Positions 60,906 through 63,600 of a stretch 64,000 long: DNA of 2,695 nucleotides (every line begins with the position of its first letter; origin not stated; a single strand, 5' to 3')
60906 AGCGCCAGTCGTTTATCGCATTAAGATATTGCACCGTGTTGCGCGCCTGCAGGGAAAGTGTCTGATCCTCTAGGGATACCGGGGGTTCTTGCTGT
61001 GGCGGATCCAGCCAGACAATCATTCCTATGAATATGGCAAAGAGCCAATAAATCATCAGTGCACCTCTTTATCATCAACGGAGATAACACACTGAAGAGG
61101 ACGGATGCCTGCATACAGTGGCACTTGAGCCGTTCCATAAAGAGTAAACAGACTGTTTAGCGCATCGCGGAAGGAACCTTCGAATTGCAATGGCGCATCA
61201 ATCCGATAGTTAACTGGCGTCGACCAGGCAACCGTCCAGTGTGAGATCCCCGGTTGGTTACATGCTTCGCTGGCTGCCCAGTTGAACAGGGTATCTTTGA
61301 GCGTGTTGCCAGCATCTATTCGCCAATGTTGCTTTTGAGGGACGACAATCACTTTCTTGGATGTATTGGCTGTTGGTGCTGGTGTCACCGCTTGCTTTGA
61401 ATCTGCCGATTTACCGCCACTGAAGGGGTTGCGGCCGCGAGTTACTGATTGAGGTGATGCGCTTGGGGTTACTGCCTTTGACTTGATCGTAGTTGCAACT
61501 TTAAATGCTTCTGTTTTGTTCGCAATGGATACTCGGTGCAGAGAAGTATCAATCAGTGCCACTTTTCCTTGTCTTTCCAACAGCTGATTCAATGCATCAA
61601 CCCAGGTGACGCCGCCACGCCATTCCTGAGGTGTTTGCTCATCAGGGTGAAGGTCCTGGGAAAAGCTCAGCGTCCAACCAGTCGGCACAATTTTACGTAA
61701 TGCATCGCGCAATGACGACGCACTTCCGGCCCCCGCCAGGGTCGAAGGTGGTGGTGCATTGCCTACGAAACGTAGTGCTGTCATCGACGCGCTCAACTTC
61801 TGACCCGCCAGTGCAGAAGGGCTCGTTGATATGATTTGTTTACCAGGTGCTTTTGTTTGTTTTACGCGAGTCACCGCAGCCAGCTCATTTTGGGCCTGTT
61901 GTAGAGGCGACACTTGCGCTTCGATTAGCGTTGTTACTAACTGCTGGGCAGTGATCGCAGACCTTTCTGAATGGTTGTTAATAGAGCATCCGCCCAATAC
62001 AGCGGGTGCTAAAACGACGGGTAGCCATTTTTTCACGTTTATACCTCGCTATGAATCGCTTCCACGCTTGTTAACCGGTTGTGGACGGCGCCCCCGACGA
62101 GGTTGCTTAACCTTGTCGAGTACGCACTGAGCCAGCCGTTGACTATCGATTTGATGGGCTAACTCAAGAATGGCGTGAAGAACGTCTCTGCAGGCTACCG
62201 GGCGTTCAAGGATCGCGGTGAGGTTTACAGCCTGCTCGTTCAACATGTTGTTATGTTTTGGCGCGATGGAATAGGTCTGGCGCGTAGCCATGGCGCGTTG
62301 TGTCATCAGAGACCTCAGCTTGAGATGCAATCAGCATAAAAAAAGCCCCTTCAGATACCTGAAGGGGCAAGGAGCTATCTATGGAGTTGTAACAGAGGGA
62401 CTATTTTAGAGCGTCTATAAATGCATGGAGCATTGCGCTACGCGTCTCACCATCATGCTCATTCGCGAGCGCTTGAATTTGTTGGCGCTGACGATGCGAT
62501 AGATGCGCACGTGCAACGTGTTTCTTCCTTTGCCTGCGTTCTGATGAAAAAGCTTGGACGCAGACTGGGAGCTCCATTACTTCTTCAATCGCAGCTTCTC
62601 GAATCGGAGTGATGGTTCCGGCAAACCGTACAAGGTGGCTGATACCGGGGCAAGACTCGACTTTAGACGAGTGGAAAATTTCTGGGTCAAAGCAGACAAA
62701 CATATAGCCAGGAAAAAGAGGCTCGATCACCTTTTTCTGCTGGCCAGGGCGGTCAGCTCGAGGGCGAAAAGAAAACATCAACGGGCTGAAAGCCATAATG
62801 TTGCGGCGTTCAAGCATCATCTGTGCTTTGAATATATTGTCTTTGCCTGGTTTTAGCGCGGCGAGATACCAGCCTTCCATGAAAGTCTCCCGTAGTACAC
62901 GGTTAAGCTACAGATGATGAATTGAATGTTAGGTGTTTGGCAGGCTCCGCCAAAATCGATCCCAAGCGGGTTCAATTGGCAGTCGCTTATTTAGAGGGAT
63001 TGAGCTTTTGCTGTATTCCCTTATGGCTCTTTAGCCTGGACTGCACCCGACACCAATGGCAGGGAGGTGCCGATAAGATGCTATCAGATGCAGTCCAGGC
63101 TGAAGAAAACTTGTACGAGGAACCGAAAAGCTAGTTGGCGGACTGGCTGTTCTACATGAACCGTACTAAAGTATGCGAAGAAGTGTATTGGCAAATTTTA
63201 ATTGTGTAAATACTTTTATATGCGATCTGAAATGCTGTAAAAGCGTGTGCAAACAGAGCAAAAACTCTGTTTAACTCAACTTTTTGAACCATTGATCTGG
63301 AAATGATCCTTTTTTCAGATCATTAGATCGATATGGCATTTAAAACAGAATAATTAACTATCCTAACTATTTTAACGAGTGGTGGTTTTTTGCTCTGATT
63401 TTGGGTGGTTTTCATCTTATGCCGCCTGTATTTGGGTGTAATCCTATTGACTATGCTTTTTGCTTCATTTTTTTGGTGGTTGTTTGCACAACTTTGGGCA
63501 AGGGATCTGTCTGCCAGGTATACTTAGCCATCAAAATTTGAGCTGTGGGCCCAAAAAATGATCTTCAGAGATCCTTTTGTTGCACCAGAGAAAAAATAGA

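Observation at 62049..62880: RfaH/NusG-paralog at the head of a 35-kb unidirectional pil/transfer operon; ops element not obvious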

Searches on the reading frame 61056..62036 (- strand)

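Call 3: search_protein_families(library=pfam, proteins=[window:61056-62036:-], max_evalue=1)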
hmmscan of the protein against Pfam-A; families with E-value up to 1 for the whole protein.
window:61056-62036:- (326 aa): 1 family
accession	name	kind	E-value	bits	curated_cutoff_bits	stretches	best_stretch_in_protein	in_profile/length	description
PF10671.14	TcpQ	-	1.6e-15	57.4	27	1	236-322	1-79/80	Toxin co-regulated pilus biosynthesis protein Q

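Call 4: search_protein_families(library=ncbifam, proteins=[window:61056-62036:-], max_evalue=1)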
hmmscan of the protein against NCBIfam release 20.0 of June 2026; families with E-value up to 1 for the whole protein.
window:61056-62036:- (326 aa): 0 families

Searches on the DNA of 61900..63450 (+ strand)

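Call 6: search_dna_similar(query=window:61900-63400:+, collection=plasmids, mode=near, max_rows=20)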
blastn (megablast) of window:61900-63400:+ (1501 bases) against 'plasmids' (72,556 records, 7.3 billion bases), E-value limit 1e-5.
Records with a match: 4; places in all: 4; records where one place covers at least 80% of the query: 4.
Best place of each record, by identity: >=99% 1; 95-99% 2; 90-95% 1.
By first word of the organism name: Serratia 4.
By predicted mobility (MOB-suite, as given by PLSDB): non-mobilizable 4.
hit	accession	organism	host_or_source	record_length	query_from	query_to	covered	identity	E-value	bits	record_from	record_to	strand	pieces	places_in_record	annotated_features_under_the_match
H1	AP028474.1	Serratia marcescens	Homo sapiens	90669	1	1501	100%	99.9%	0e+0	2767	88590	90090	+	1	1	hypothetical protein | pili assembly chaperone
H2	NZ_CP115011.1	Serratia nevei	dog,pure culture,wound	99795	3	1501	100%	95.2%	0e+0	2370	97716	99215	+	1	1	transcription termination/antitermination NusG family protein | toxin co-regulated pilus biosynthesis Q family protein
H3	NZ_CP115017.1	Serratia nevei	dog,pure culture,urine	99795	3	1501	100%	95.2%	0e+0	2370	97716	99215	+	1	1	transcription termination/antitermination NusG family protein | toxin co-regulated pilus biosynthesis Q family protein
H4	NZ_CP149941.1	Serratia nevei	pure culture,cucumber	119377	3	1501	100%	94.0%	0e+0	2274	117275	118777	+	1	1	transcription termination/antitermination NusG family protein | hypothetical protein | toxin co-regulated pilus biosynthesis Q family protein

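Call 8: get_annotated_region(hit=H4, flank=3000)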
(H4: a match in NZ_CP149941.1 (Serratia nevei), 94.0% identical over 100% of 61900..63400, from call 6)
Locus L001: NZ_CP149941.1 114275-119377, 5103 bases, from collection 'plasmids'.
description: Serratia nevei strain LMG 31536 plasmid pSNEVa, complete sequence
organism: Serratia nevei (NCBI taxid 2703794)
taxonomy: Bacteria; Pseudomonadota; Gammaproteobacteria; Enterobacterales; Yersiniaceae; Serratia; Serratia nevei
host: -; source: pure culture,cucumber; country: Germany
typing (MOB-suite, as given by PLSDB): non-mobilizable; mating-pair formation MPF_I
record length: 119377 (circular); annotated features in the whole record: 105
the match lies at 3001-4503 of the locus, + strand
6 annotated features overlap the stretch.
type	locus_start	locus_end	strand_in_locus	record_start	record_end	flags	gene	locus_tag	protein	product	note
CDS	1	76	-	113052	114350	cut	pilO2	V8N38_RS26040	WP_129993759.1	type 4b pilus protein PilO2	-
CDS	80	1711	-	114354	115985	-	-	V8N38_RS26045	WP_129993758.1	PilN family type IVB pilus formation outer membrane protein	GO:0009297 - pilus assembly [Evidence IEA]; GO:0009306 - protein secretion [Evidence IEA]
CDS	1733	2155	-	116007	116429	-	pilM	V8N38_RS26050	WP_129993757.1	type IV pilus biogenesis protein PilM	-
CDS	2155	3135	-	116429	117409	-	-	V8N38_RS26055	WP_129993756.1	toxin co-regulated pilus biosynthesis Q family protein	-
CDS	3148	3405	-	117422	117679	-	-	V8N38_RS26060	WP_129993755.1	hypothetical protein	-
CDS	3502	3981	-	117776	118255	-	-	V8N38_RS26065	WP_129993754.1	transcription termination/antitermination NusG family protein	GO:0006354 - DNA-templated transcription elongation [Evidence IEA]; GO:0006355 - regulation of DNA-templated ...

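Call 9: get_annotated_region(hit=H1, flank=3000)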
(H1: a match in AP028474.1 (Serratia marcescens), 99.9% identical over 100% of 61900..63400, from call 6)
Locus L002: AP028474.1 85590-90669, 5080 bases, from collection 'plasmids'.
description: Serratia marcescens 14BL03 plasmid p14BL03_1 DNA, complete sequence
organism: Serratia marcescens (NCBI taxid 615)
taxonomy: Bacteria; Pseudomonadota; Gammaproteobacteria; Enterobacterales; Yersiniaceae; Serratia; Serratia marcescens
host: -; source: Homo sapiens; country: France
typing (MOB-suite, as given by PLSDB): non-mobilizable; mating-pair formation MPF_I
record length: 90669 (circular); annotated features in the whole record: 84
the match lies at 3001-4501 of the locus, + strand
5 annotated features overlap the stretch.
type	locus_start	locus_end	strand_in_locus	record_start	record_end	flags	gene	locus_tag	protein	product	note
CDS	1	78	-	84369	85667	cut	-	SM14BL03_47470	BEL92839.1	hypothetical protein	-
CDS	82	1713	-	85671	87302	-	-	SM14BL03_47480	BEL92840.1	type IVB pilus formation outer membrane protein, R64 PilN family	-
CDS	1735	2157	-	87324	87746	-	-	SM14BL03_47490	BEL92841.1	type IV pilus operon exported poprotein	-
CDS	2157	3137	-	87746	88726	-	-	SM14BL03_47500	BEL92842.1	pili assembly chaperone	-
CDS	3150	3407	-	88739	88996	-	-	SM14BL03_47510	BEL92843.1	hypothetical protein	-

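Call 94: search_rna_families(source=window, start=62300, end=63450, threshold=evalue, max_evalue=1)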
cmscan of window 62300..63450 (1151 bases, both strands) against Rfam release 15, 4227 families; matches with E-value up to 1: 4.
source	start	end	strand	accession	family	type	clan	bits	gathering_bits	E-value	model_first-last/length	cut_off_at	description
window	62337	62451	-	RF00021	Spot_42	Gene; sRNA;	-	24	80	0.047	1-115/115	no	Spot 42 RNA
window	62972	63101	-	RF01089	PK-repBA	Cis-reg;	-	20.2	45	0.097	1-124/124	no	Pseudoknot of the regulatory region of the repBA gene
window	62340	62441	+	RF01087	PK-repZ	Cis-reg;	-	16.7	44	0.69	1-150/150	no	Pseudoknot of the regulatory region of the repZ gene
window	62338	62398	-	RF02837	anti-hemB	Gene; sRNA;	-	16.6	49.5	0.56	1-81/81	no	Burkholderia RNA 7 (anti-hemB)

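Call 98: search_dna_similar(query=window:62925-62985:-, collection=plasmids, mode=distant, max_evalue=10, max_rows=60, rows=spread)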
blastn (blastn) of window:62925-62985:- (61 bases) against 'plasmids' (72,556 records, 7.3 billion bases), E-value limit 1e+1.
Records with a match: 70; places in all: 70; records where one place covers at least 80% of the query: 4.
Best place of each record, by identity: >=99% 2; 95-99% 3; 90-95% 1; 80-90% 64.
By first word of the organism name: Serratia 64; Yersinia 5; Shinella 1.
By predicted mobility (MOB-suite, as given by PLSDB): conjugative 60; non-mobilizable 10.
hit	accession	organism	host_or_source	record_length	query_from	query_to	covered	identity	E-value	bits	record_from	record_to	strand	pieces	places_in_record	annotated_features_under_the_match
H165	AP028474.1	Serratia marcescens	Homo sapiens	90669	1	61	100%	100.0%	7e-23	111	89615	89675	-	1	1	none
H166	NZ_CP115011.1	Serratia nevei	dog,pure culture,wound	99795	1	61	100%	96.7%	4e-20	102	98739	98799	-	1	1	none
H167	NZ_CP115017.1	Serratia nevei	dog,pure culture,urine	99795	1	61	100%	96.7%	4e-20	102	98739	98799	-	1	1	none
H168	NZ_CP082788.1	Serratia entomophila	Costelytra zealandica,diseased grass ...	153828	5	47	70%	88.4%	6e-5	53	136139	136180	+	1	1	none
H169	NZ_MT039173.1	Serratia proteamaculans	-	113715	5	47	70%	88.4%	6e-5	53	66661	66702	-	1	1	none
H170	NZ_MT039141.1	Serratia entomophila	-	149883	5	47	70%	88.4%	6e-5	53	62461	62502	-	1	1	none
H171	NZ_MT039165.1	Serratia liquefaciens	-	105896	5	47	70%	88.4%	6e-5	53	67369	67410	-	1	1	none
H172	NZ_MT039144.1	Serratia entomophila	-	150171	5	47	70%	88.4%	6e-5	53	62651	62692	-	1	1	none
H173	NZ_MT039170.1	Serratia proteamaculans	-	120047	5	47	70%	88.4%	6e-5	53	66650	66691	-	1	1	none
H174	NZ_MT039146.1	Serratia entomophila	-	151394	5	47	70%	88.4%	6e-5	53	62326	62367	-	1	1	none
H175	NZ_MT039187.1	Serratia proteamaculans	-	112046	5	47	70%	88.4%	6e-5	53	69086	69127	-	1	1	none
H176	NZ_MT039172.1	Serratia proteamaculans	-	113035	5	47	70%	88.4%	6e-5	53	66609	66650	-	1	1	none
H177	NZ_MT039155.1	Serratia entomophila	-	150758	5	47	70%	88.4%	6e-5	53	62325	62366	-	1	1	none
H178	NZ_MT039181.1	Serratia proteamaculans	-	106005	5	47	70%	88.4%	6e-5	53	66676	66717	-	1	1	none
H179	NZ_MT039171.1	Serratia proteamaculans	-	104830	5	47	70%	88.4%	6e-5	53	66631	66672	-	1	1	none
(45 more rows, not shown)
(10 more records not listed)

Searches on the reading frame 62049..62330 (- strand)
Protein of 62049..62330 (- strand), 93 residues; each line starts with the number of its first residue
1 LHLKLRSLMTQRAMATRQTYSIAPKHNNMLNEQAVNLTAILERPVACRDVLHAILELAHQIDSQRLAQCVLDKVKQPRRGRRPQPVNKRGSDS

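Call 3: search_protein_families(library=pfam, proteins=[window:62049-62330:-], max_evalue=1)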
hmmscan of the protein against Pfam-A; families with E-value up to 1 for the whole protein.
window:62049-62330:- (93 aa): 0 families

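Call 4: search_protein_families(library=ncbifam, proteins=[window:62049-62330:-], max_evalue=1)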
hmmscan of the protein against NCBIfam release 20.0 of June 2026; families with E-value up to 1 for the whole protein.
window:62049-62330:- (93 aa): 1 family
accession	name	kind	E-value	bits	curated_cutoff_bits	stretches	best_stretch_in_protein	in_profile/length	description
NF011394.0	PRK14819.1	equivalog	0.092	12.3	312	1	47-75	142-170/264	NADH-quinone oxidoreductase subunit B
